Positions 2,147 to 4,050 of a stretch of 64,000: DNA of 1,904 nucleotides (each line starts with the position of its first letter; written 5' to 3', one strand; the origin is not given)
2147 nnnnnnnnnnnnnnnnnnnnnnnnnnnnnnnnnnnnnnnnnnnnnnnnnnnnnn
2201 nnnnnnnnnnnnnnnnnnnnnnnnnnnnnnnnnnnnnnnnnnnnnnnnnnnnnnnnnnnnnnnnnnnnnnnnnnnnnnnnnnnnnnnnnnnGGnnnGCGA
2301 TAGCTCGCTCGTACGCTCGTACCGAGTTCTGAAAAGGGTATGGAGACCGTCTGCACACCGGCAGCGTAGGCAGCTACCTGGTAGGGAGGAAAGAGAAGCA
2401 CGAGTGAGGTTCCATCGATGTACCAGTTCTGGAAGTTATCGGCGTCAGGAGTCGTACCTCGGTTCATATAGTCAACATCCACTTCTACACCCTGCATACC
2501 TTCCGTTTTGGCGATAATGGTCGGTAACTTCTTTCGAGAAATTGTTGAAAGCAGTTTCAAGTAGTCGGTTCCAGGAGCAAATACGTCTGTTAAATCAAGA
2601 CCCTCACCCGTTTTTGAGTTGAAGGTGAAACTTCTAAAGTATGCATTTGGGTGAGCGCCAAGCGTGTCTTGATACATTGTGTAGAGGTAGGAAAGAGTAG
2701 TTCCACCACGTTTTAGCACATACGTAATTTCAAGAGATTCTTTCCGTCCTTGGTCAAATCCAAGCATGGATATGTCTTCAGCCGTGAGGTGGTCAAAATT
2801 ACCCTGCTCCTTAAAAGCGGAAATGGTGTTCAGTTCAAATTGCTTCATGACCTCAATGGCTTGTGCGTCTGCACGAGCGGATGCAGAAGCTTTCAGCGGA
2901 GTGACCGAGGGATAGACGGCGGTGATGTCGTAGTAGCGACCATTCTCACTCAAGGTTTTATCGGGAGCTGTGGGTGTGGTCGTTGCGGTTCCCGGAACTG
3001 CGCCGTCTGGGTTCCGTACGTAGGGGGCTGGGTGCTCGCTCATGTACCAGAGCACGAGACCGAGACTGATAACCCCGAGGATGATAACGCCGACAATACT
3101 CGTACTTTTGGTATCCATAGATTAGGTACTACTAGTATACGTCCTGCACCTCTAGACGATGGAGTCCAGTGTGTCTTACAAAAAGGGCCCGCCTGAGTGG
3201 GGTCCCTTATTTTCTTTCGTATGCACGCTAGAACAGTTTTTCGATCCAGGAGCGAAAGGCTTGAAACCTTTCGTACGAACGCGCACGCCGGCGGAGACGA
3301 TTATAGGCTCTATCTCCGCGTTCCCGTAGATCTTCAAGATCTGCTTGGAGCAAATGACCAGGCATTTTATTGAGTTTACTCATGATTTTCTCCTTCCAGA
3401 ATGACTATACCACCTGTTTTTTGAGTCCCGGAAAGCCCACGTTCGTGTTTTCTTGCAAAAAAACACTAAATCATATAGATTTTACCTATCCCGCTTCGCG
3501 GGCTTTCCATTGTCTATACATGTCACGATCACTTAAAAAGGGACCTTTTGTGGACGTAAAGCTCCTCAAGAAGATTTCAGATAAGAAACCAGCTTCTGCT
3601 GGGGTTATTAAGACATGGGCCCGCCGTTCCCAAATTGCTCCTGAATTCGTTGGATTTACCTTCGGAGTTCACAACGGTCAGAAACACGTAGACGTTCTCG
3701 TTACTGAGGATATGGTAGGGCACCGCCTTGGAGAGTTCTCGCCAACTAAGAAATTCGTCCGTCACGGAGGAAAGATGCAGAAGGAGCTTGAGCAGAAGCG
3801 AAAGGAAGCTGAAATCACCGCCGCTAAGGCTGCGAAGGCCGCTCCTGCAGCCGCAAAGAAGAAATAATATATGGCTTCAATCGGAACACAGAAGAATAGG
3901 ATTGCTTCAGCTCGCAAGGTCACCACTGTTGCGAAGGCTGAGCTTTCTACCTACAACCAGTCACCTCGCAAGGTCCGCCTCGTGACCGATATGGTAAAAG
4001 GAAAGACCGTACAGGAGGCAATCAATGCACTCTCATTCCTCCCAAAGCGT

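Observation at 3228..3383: Unannotated 51-aa arginine-rich micro-ORF with a perfect Shine-Dalgarno upstream of the r-protein operon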

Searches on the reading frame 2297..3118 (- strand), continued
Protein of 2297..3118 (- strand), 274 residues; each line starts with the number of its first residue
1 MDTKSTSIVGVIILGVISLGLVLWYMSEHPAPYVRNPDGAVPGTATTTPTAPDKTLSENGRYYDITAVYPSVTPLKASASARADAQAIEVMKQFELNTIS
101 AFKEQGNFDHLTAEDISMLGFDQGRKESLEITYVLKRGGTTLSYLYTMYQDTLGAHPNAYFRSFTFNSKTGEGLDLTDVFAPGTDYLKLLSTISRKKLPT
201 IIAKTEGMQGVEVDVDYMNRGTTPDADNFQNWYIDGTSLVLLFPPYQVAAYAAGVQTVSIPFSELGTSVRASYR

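Call 51: list_cluster_members(proteins=[P0003, P0123, P0124, P0001])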
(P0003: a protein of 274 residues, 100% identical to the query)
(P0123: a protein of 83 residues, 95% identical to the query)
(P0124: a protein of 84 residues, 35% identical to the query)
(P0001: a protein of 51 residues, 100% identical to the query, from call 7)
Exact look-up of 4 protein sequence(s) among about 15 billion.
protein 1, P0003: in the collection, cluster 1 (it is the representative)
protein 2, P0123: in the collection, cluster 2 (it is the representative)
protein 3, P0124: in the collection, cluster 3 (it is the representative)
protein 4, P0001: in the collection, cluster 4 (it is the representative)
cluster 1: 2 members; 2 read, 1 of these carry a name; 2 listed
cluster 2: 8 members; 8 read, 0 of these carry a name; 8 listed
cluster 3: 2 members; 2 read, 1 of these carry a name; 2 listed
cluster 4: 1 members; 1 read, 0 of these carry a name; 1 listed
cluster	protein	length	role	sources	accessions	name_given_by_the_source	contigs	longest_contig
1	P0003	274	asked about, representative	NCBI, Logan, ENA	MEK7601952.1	MAG: RsiV family protein [Patescibacteria group bacterium]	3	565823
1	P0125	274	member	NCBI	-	-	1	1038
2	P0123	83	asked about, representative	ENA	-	-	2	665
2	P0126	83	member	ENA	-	-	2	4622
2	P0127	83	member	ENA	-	-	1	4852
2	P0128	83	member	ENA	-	-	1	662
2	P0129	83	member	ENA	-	-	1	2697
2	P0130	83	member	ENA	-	-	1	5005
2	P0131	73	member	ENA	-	-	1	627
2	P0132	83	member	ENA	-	-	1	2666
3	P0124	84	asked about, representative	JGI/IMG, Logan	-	hypothetical protein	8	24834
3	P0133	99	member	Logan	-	-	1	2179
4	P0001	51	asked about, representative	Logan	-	-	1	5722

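Call 64: search_protein_families(library=padloc, proteins=[window:2297-3118:-], max_evalue=1)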
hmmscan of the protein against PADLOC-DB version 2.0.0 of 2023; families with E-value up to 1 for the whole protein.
window:2297-3118:- (274 aa): 0 families

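Call 72: predict_structure(alignment_id=A3)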
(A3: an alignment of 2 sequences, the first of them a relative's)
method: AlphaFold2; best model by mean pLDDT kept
length: 83 residues; sequences in the alignment: 2
mean_pLDDT: 57.2   pTM: 0.33
mean pLDDT of the five models: 57.2, 55.0, 53.8, 53.7, 51.6
residues with pLDDT >= 90: 0; 70-90: 1; 50-70: 63; < 50: 19
segments of 3 or more residues with pLDDT < 50: 1-10, 77-83
pLDDT, mean of each block of 10 residues (from residue 1): 44 54 68 66 61 59 57 54 40
secondary structure, 60 per line:
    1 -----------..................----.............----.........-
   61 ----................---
elements in order: H12-29 H34-46 H51-59 H65-80

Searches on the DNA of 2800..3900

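Call 4: search_rna_families(source=window, start=2800, end=3900, threshold=evalue, max_evalue=10)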
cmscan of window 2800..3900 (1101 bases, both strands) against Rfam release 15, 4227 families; matches with E-value up to 10: 3.
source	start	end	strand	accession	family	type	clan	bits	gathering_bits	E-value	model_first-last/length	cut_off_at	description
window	3493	3562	-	RF01647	ceN61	Gene; snRNA; snoRNA; CD-box;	-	20.9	60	0.11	1-72/72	no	Caenorhabditis snoRNA ceN61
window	3601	3646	+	RF01151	snoU82P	Gene; snRNA; snoRNA; CD-box;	-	20.3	42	0.013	1-55/55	no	Small nucleolar RNA U82P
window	3511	3602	+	RF02150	MESTIT1_3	Gene; lncRNA;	-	15.2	60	2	1-99/99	no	MEST intronic transcript 1, antisense RNA conserved region 3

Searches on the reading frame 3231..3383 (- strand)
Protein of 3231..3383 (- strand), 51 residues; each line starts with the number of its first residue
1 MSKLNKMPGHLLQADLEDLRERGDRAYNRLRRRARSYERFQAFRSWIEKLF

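Call 6: search_protein_families(library=pfam, proteins=[window:3231-3383:-], max_evalue=1)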
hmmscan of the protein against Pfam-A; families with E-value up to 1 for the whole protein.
window:3231-3383:- (51 aa): 0 families

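Call 7: find_homologous_proteins(query=window:3231-3383:-, max_evalue=10)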
Query seq(51 aa) (51 aa): 1 proteins with E <= 10 among 1 candidates.
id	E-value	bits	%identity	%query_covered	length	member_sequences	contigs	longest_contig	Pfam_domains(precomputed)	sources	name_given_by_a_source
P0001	5.1e-26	106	100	100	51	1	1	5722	-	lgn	-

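Call 9: find_encoding_contigs(protein=P0001, flank=10000)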
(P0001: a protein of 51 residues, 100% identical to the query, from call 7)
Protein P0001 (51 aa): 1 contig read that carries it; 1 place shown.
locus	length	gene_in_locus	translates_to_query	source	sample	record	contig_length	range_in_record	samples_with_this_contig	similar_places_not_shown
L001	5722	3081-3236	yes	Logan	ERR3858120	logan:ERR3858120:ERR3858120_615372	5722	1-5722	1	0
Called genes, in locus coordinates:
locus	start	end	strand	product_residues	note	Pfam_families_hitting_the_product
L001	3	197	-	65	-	?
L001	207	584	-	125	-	PF00238:Ribosomal_L14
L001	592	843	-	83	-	PF00366:Ribosomal_S17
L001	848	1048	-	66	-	PF00831:Ribosomal_L29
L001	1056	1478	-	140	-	PF00252:Ribosomal_L16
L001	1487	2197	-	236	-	PF07650:KH_2, PF00189:Ribosomal_S3_C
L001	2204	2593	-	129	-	PF00237:Ribosomal_L22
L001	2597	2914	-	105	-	PF00203:Ribosomal_S19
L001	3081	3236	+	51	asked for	-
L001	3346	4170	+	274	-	PF11738:DUF3298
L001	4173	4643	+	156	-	PF00293:NUDIX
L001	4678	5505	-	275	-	-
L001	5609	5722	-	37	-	?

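Call 10: find_related_loci(query=window:3231-3383:-, collection=genome_contigs, flank=10000)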
Query seq(51 aa) (51 aa) in genome_contigs; peptide patterns used: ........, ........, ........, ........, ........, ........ (x = any residue, [..] = any of these).
600 stretches matched a pattern, but none encodes a relative of the query by tblastn (E <= 1e-3).

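Call 11: find_related_loci(query=window:3231-3383:-, collection=metagenome_contigs, flank=10000)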
Query seq(51 aa) (51 aa) in metagenome_contigs; peptide patterns used: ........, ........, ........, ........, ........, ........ (x = any residue, [..] = any of these).
599 stretches matched a pattern (row limit reached: there are more); 1 encode a relative of the query (tblastn E <= 1e-3); 1 distinct loci.
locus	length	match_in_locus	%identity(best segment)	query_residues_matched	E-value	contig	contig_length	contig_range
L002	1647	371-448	54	18-43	3e-7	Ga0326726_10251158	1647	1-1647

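Call 17: search_protein_representatives(protein=window:3231-3383:-)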
Query: 51 residues. Proteins with E-value up to 0.001 (for the whole library): 2; up to 1e-10: 1; up to 1e-30: 0. The best 2 are listed.
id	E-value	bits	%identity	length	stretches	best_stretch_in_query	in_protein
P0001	1.6e-26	105.6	100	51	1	1-51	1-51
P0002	1.1e-04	38.0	63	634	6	4-17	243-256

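Call 20: search_protein_families(library=ncbifam, proteins=[window:3231-3383:-], max_evalue=10)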
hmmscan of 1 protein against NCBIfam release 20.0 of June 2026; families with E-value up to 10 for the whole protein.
seq(51 aa): 0 families

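Call 21: search_protein_families(library=phrogs, proteins=[window:3231-3383:-], max_evalue=10)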
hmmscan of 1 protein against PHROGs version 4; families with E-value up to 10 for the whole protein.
seq(51 aa): 0 families

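Call 22: search_solved_structures(query=window:3231-3383:-, max_evalue=10)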
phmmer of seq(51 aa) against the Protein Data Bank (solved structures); distinct sequences matched with E-value up to 10: 1.
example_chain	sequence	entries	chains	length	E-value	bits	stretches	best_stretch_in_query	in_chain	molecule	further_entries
2qen_A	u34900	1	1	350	0.093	16.5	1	10-47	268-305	WALKER-TYPE ATPASE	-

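Call 64: search_protein_families(library=padloc, proteins=[window:3231-3383:-], max_evalue=1)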
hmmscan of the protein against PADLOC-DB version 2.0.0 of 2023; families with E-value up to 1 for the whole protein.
seq(51 aa): 0 families

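Call 65: predict_structure(protein=window:3231-3383:-)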
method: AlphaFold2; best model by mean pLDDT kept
length: 51 residues; sequences in the alignment: 1
mean_pLDDT: 74.5   pTM: 0.53
mean pLDDT of the five models: 74.5, 71.1, 69.5, 64.6, 60.6
residues with pLDDT >= 90: 0; 70-90: 37; 50-70: 10; < 50: 4
segments of 3 or more residues with pLDDT < 50: 1-3
pLDDT, mean of each block of 10 residues (from residue 1): 51 72 82 85 82 70
secondary structure, 60 per line:
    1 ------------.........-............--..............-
elements in order: H13-21 H23-34 H37-50

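Call 71: fold_search(model_id=the predicted structure, library=pdb)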
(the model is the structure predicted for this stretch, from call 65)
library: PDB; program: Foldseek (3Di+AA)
matches with E <= 10: 3; with E <= 0.001: 0
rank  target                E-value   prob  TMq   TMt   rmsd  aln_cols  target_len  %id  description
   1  8jiv_Ci               6.0e+00  0.20  0.56  0.33   1.8        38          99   21  Atomic structure of wheat ribosome reveals unique features of the plant ribosomes (released 2024-03-27)
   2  7pwg_i                6.8e+00  0.18  0.56  0.37   1.9        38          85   26  Cryo-EM structure of large subunit of Giardia lamblia ribosome at 2.7 A resolution (released 2022-04-20)
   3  7oya_i1               9.5e+00  0.16  0.59  0.34   1.5        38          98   18  Cryo-EM structure of the 1 hpf zebrafish embryo 80S ribosome (released 2022-07-13)

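Call 86: find_related_loci(query=window:3231-3383:-, collection=viral_contigs, flank=3000)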
Query seq(51 aa) (51 aa) in viral_contigs; peptide patterns used: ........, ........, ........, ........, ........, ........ (x = any residue, [..] = any of these).
45 stretches matched a pattern, but none encodes a relative of the query by tblastn (E <= 1e-3).

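Call 87: search_dna_similar(query=window:3231-3383:-, collection=phages, mode=protein, max_evalue=1, max_rows=5)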
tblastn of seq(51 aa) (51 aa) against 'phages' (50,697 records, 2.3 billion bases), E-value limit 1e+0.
No match.
